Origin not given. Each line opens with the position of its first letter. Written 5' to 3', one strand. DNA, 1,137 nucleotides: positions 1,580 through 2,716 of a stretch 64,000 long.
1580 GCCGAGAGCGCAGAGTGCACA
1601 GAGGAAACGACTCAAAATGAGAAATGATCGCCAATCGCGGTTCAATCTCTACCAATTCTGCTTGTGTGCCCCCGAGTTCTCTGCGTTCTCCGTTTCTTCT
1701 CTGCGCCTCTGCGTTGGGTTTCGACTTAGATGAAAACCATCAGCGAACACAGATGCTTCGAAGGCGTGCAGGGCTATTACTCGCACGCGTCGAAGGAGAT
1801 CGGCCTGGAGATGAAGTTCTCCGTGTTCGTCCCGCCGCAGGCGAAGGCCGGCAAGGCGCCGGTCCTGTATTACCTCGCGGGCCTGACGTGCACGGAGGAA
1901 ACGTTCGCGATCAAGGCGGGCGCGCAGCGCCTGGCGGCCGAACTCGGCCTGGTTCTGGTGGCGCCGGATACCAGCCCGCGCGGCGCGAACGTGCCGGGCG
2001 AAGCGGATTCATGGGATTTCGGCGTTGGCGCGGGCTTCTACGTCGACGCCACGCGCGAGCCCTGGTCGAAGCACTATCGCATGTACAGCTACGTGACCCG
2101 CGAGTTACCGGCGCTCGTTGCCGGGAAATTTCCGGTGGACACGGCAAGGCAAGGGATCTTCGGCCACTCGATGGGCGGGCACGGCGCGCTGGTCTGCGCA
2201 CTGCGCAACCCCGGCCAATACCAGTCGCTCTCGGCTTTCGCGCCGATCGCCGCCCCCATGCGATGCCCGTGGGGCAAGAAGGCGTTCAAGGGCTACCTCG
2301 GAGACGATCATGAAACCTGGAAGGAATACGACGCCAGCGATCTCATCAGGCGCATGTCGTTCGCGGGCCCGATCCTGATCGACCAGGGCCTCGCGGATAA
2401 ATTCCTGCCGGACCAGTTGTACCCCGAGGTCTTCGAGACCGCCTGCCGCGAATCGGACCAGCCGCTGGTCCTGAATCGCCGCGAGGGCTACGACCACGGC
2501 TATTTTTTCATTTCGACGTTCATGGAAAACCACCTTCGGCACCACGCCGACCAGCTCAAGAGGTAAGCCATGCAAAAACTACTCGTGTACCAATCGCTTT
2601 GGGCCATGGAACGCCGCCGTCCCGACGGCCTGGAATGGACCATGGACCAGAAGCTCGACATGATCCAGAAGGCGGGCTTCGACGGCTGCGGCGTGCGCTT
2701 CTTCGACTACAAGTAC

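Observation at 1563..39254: Eight copies of a long hairpin-forming intergenic element built from tandem 8-10 nt units, about one per 5 kb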

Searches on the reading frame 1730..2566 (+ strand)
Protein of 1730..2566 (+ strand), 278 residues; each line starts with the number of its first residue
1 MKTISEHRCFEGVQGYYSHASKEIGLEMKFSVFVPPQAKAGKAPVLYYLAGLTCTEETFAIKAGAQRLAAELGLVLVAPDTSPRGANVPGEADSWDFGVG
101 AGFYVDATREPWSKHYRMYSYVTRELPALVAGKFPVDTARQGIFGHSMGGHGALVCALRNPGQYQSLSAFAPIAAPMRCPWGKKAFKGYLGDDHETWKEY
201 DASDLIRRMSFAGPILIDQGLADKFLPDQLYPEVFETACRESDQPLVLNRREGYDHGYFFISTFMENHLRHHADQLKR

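Call 31: find_homologous_proteins(query=window:1730-2566:+, max_evalue=1e-60)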
Query window:1730-2566:+ (278 aa): 7995 proteins with E <= 1e-60 among 8000 candidates; the best 120 are listed.
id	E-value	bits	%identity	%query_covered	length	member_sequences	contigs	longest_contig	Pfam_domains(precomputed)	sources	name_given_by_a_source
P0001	2.0e-191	652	100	100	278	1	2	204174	PF00756.27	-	-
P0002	6.6e-176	601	90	100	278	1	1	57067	PF00756.27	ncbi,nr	ncbi:MAG TPA: S-formylglutathione hydrolase [Burkholderiales bacterium]|nr:S-formylglutathione hydro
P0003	7.8e-174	595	89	100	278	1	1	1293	PF00756.27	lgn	-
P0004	7.8e-173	591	89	100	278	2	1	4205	PF00756.27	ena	-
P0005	1.3e-167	574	87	100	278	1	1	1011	PF00756.27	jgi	jgi:S-formylglutathione hydrolase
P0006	2.6e-167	573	86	100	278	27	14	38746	PF00756.27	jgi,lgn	jgi:S-formylglutathione hydrolase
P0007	4.1e-167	572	86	100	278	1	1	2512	PF00756.27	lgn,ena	-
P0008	6.0e-167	572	86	100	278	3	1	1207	PF00756.27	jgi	jgi:S-formylglutathione hydrolase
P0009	9.5e-167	571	87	100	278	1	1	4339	PF00756.27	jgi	jgi:S-formylglutathione hydrolase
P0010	9.5e-167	571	87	100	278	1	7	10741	PF00756.27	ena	-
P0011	9.7e-167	571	86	100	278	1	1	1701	PF00756.27,PF00326.28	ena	-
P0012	1.1e-166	571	86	100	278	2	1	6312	PF00756.27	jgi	jgi:S-formylglutathione hydrolase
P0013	8.3e-166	568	86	99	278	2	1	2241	PF00756.27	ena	-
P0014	1.4e-165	568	85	100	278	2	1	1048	PF00756.27,PF00326.28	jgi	-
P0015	1.6e-165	567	85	99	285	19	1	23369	PF00756.27,PF00326.28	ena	-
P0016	1.9e-165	567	85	100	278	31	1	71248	PF00756.27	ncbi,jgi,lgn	-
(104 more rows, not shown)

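Call 32: find_encoding_contigs(protein=P0002, flank=10000, max_places=3)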
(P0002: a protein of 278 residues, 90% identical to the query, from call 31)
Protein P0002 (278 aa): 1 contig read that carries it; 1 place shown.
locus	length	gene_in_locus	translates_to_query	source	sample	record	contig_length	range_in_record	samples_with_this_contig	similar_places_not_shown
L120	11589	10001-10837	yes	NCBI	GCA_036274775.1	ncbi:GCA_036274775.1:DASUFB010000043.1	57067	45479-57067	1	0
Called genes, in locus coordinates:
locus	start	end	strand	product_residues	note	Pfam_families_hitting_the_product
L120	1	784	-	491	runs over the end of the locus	PF01547:SBP_bac_1, PF13416:SBP_bac_8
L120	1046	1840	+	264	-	PF01557:FAA_hydrolase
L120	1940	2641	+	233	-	PF00005:ABC_tran, PF13304:AAA_21 (weak)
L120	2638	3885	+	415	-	PF12704:MacB_PCD, PF02687:FtsX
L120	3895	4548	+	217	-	PF11736:DUF3299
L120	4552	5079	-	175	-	-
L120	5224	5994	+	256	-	PF05175:MTS, PF13489:Methyltransf_23, PF01209:Ubie_methyltran, PF02353:CMAS, PF13847:Methyltransf_31, PF08241:Methyltransf_11, PF08242:Methyltransf_12, PF13649:Methyltransf_25, +2 more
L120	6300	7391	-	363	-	PF04199:Cyclase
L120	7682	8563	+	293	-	PF05721:PhyH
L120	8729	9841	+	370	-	PF08240:ADH_N, PF00107:ADH_zinc_N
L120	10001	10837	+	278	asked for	PF00756:Esterase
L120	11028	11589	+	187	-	?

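Call 33: find_encoding_contigs(protein=P0016, flank=10000, max_places=3)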
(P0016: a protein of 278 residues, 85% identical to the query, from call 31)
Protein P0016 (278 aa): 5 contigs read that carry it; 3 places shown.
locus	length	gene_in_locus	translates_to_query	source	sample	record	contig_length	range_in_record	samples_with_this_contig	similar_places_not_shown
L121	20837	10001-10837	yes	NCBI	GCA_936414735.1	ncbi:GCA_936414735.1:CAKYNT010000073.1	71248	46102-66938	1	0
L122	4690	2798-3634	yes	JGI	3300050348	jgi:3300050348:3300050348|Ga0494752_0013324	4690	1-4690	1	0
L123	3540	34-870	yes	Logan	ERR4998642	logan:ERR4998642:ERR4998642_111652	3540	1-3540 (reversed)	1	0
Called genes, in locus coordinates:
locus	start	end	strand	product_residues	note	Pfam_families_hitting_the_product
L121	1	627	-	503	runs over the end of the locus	PF01547:SBP_bac_1, PF13416:SBP_bac_8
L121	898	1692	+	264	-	PF01557:FAA_hydrolase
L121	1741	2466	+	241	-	PF00005:ABC_tran, PF13304:AAA_21 (weak)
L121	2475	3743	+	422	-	PF12704:MacB_PCD, PF02687:FtsX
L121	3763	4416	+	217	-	PF11736:DUF3299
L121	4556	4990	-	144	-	-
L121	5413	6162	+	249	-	PF05175:MTS, PF13489:Methyltransf_23, PF02353:CMAS (weak), PF01209:Ubie_methyltran, PF13847:Methyltransf_31, PF08241:Methyltransf_11, PF08242:Methyltransf_12, PF13649:Methyltransf_25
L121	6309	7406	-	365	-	PF04199:Cyclase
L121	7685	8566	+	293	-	PF05721:PhyH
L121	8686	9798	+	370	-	PF08240:ADH_N, PF00107:ADH_zinc_N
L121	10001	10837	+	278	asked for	PF00756:Esterase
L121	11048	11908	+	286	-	-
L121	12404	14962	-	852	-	PF02743:dCache_1, PF22588:dCache_1_like, PF00989:PAS, PF13188:PAS_8, PF08448:PAS_4, PF13426:PAS_9, PF00512:HisKA, PF02518:HATPase_c, +3 more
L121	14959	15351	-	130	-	PF00072:Response_reg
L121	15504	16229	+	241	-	PF00072:Response_reg, PF00486:Trans_reg_C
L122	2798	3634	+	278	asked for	PF00756:Esterase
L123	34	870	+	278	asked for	PF00756:Esterase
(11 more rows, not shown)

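Call 34: find_encoding_contigs(protein=P0006, flank=10000, max_places=4)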
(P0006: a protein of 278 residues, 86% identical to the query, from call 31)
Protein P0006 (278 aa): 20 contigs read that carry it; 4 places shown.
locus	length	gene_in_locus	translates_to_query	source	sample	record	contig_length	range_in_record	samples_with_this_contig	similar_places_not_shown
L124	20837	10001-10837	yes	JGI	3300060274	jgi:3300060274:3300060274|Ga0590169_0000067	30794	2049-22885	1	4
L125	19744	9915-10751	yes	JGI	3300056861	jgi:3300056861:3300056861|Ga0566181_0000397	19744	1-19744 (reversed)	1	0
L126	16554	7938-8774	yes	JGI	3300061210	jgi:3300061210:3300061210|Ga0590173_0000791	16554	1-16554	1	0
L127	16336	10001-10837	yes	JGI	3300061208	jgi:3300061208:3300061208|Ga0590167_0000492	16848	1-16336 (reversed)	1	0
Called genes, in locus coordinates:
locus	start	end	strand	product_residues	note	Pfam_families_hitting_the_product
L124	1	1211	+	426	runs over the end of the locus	PF12704:MacB_PCD, PF02687:FtsX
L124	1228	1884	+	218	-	PF11736:DUF3299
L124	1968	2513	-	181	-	-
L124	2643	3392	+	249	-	PF05175:MTS (weak), PF13489:Methyltransf_23, PF01209:Ubie_methyltran, PF13649:Methyltransf_25, PF13847:Methyltransf_31, PF08241:Methyltransf_11, PF08242:Methyltransf_12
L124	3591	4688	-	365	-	PF04199:Cyclase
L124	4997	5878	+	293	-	PF05721:PhyH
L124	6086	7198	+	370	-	PF08240:ADH_N, PF00107:ADH_zinc_N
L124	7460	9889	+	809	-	PF22352:K319L-like_PKD (faint)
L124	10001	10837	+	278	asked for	PF00756:Esterase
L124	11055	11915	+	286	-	-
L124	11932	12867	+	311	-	-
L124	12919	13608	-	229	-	-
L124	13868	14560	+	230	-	PF02308:MgtC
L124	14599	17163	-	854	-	PF02743:dCache_1, PF22588:dCache_1_like, PF00989:PAS, PF13188:PAS_8, PF08447:PAS_3, PF08448:PAS_4, PF13426:PAS_9, PF00512:HisKA, +3 more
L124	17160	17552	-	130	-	PF00072:Response_reg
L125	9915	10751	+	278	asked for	PF00756:Esterase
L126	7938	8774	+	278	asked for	PF00756:Esterase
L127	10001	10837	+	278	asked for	PF00756:Esterase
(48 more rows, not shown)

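Call 55: find_encoding_contigs(protein=window:1730-2566:+, flank=10000, max_places=4)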
Protein window:1730-2566:+ (278 aa): 3 contigs read that carry it; 2 places shown.
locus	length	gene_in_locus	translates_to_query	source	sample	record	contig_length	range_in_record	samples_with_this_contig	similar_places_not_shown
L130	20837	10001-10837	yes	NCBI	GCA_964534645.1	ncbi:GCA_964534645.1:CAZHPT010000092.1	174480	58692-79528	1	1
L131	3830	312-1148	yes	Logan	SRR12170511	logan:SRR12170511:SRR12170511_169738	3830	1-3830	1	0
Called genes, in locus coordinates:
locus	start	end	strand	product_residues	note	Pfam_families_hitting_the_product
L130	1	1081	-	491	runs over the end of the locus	PF01547:SBP_bac_1, PF13416:SBP_bac_8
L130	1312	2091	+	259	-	PF01557:FAA_hydrolase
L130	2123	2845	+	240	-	PF00005:ABC_tran, PF13304:AAA_21 (faint)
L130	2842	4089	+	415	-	PF12704:MacB_PCD, PF02687:FtsX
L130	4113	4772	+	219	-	PF11736:DUF3299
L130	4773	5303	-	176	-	-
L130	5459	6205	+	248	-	PF05175:MTS, PF13489:Methyltransf_23, PF01209:Ubie_methyltran, PF02353:CMAS (weak), PF08241:Methyltransf_11, PF08242:Methyltransf_12, PF13649:Methyltransf_25, PF13847:Methyltransf_31, +1 more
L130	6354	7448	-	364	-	PF04199:Cyclase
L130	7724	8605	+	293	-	PF05721:PhyH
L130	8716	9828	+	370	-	PF08240:ADH_N, PF00107:ADH_zinc_N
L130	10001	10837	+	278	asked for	PF00756:Esterase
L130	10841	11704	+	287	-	-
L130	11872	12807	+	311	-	-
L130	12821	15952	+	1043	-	PF00801:PKD (faint), PF22352:K319L-like_PKD (weak)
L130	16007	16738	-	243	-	PF04773:FecR (faint)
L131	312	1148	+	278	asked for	PF00756:Esterase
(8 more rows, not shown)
